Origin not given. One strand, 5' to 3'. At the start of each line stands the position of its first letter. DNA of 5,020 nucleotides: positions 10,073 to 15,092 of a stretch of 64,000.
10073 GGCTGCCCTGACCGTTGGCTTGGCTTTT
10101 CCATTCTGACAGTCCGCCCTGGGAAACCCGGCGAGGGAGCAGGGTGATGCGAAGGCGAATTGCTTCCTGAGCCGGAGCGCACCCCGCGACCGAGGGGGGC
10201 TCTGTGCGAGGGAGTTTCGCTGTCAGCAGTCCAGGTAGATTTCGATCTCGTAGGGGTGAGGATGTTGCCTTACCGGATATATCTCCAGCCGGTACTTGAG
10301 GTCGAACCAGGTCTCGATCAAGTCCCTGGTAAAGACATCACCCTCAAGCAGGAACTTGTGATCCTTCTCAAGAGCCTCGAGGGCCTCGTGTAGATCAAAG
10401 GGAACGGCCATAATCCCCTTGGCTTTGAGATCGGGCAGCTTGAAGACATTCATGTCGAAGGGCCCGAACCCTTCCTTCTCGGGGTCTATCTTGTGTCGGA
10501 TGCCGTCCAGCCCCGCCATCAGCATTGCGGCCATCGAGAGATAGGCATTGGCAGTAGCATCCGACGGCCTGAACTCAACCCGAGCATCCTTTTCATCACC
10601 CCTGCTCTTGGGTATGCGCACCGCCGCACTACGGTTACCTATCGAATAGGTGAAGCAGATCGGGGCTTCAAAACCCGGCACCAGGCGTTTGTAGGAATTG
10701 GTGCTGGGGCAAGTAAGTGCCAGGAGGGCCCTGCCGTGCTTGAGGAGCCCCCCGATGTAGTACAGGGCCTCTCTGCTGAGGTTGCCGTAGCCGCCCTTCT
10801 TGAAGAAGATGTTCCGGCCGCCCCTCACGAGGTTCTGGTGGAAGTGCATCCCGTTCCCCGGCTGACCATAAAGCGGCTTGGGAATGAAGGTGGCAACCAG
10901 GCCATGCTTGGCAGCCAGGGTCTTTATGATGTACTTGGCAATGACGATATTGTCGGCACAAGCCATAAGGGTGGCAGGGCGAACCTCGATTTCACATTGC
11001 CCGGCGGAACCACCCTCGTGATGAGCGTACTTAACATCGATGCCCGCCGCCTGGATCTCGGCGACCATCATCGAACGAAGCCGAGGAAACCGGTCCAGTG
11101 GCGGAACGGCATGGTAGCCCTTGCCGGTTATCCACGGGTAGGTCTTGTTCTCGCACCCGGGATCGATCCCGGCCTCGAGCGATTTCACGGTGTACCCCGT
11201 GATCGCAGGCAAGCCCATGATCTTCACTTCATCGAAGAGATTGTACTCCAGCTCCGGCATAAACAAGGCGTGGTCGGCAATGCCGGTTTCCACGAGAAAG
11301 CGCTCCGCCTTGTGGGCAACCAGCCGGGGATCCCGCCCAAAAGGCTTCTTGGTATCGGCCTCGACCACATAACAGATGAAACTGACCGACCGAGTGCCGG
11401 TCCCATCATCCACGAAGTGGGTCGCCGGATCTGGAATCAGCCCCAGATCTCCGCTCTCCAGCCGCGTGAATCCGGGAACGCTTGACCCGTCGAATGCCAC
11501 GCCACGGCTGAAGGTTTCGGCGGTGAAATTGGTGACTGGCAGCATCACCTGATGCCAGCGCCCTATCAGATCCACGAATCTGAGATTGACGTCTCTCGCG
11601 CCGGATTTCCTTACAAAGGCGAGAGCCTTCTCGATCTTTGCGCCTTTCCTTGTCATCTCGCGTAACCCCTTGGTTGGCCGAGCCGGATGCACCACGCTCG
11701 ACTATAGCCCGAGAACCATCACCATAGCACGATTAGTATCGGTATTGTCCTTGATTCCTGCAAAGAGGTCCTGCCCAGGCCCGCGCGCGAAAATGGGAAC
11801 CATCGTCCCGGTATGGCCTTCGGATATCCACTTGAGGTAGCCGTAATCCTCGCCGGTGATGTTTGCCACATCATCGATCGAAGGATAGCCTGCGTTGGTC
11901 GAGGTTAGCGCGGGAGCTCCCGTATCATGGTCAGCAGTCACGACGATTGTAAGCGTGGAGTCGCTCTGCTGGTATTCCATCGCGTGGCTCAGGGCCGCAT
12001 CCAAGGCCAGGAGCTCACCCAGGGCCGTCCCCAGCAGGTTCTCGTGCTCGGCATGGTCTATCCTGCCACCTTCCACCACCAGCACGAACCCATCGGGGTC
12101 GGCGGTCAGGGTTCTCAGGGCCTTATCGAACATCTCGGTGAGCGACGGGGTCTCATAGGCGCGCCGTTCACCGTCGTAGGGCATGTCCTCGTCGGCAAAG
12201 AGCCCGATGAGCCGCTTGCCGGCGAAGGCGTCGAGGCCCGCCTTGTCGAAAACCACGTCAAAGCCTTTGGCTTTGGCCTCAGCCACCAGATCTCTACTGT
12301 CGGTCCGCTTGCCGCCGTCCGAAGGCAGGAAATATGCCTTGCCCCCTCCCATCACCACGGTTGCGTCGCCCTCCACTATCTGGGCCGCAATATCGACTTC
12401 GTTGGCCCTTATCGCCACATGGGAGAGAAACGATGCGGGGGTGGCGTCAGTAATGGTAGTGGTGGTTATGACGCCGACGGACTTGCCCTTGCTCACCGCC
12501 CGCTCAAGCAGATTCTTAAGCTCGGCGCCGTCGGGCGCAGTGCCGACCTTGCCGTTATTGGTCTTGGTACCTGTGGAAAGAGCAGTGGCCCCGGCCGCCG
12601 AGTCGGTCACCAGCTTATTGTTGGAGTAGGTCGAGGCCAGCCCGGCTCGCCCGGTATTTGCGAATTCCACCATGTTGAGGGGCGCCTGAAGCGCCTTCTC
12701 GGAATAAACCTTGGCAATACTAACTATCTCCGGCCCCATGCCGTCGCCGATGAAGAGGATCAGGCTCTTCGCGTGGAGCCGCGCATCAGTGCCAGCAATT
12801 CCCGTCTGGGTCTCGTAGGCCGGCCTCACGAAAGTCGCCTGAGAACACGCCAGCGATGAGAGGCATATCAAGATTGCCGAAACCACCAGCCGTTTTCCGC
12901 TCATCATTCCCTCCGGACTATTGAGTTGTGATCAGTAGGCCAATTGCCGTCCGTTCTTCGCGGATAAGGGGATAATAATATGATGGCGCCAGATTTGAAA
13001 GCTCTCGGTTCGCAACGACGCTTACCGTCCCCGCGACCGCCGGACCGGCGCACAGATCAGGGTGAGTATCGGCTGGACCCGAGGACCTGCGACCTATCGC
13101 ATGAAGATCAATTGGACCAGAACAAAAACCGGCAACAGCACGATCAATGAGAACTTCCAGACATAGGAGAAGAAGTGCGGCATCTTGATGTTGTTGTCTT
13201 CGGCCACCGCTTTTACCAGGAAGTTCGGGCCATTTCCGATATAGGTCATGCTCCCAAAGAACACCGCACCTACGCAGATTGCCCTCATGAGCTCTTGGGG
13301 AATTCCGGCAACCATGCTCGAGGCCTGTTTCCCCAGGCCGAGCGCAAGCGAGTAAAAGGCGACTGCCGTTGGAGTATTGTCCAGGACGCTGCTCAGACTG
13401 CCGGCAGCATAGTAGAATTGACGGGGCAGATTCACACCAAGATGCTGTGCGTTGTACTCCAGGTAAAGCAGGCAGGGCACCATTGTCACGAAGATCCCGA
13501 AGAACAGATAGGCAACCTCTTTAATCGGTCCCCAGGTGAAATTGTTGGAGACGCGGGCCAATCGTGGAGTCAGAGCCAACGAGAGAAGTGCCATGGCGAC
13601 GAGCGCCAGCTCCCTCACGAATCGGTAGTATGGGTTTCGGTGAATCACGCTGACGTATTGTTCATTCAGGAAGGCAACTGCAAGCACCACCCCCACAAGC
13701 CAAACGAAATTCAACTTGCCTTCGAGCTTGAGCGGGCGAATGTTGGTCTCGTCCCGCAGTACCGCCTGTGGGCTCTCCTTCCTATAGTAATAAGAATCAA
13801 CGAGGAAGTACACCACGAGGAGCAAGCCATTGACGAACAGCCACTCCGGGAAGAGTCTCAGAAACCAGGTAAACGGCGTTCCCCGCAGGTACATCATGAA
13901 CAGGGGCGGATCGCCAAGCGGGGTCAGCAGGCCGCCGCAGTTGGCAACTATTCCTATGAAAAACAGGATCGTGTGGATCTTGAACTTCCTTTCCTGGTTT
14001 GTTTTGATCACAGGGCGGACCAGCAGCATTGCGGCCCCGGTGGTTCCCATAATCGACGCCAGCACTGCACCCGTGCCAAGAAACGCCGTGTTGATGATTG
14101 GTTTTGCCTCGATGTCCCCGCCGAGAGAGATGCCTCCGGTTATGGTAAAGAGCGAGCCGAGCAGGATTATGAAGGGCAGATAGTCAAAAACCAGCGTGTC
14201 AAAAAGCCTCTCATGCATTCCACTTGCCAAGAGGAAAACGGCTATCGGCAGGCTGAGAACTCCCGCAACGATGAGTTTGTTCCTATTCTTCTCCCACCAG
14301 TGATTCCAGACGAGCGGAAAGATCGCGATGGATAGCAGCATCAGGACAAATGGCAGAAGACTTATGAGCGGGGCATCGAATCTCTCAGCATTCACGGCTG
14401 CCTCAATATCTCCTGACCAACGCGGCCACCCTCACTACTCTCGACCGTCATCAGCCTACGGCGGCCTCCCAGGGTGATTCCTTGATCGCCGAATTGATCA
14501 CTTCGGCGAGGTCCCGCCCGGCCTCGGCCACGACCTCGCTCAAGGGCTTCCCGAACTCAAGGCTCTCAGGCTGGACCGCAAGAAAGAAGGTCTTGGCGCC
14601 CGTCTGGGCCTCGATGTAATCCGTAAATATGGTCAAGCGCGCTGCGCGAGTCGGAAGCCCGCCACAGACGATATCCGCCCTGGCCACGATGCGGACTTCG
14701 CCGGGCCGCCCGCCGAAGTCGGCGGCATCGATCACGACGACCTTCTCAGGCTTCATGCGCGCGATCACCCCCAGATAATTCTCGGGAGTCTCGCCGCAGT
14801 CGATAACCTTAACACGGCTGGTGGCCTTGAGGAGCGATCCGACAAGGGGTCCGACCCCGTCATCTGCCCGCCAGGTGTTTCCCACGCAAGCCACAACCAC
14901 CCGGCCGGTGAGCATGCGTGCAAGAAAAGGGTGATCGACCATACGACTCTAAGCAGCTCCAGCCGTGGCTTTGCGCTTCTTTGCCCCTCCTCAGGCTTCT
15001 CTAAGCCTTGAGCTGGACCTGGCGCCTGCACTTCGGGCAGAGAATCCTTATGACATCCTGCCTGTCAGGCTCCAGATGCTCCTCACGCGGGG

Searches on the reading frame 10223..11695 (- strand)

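Call 5: search_protein_families(library=pfam, proteins=[window:10223-11695:-], max_evalue=0.01)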
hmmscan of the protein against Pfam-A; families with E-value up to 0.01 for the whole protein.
window:10223-11695:- (490 aa): 2 families
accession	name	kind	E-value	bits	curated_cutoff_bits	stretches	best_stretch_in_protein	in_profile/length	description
PF00120.29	Gln-synt_C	-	1.3e-104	350.4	24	1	121-487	2-344/344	Glutamine synthetase, catalytic domain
PF03951.24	Gln-synt_N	-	2.9e-19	68.9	33.4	1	36-112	5-81/82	Glutamine synthetase, beta-Grasp domain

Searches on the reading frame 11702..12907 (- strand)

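Call 5: search_protein_families(library=pfam, proteins=[window:11702-12907:-], max_evalue=0.01)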
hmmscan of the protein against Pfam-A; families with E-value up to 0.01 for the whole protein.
window:11702-12907:- (401 aa): 1 family
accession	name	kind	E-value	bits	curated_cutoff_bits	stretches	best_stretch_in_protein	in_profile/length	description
PF00245.25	Alk_phosphatase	-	5.3e-86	289.6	24.4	2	46-332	1-320/423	Alkaline phosphatase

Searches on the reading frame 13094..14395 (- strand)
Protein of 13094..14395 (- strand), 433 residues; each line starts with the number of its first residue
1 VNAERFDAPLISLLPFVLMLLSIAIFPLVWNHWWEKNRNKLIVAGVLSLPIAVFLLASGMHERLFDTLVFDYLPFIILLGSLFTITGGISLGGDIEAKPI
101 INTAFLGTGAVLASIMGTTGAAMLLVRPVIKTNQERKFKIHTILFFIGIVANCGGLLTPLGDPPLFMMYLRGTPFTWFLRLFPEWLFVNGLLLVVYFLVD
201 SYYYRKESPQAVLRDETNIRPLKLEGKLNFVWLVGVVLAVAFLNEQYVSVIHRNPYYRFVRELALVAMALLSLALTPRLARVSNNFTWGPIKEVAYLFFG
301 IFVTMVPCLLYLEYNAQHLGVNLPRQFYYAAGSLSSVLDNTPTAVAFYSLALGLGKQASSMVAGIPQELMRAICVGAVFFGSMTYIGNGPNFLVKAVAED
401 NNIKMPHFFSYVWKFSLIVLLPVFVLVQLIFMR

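Call 5: search_protein_families(library=pfam, proteins=[window:13094-14395:-], max_evalue=0.01)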
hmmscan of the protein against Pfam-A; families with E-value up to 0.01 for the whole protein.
window:13094-14395:- (433 aa): 2 families
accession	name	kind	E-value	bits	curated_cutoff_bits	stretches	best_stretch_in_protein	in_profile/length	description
PF16980.11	CitMHS_2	-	2.6e-147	491.5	25.7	1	9-431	5-447/448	Putative citrate transport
PF03600.22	CitMHS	-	6.4e-12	45.7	31.9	2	326-427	82-178/336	Citrate transporter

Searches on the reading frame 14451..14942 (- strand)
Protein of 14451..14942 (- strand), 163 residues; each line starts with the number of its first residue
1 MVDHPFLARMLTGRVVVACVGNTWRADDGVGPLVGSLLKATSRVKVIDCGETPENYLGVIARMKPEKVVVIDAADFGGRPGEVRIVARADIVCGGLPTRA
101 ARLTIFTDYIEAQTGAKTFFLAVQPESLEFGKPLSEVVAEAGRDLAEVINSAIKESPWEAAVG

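Call 4: search_protein_families(library=pfam, proteins=[window:14451-14942:-], max_evalue=0.01)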
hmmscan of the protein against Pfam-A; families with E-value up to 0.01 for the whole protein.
window:14451-14942:- (163 aa): 2 families
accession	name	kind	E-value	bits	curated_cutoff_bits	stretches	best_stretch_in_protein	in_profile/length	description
PF01750.23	HycI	-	3.7e-14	53.1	23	1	42-150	15-128/130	Hydrogenase maturation protease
PF06866.16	DUF1256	-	0.0088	15.9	27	0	12-44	25-57/164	Protein of unknown function (DUF1256)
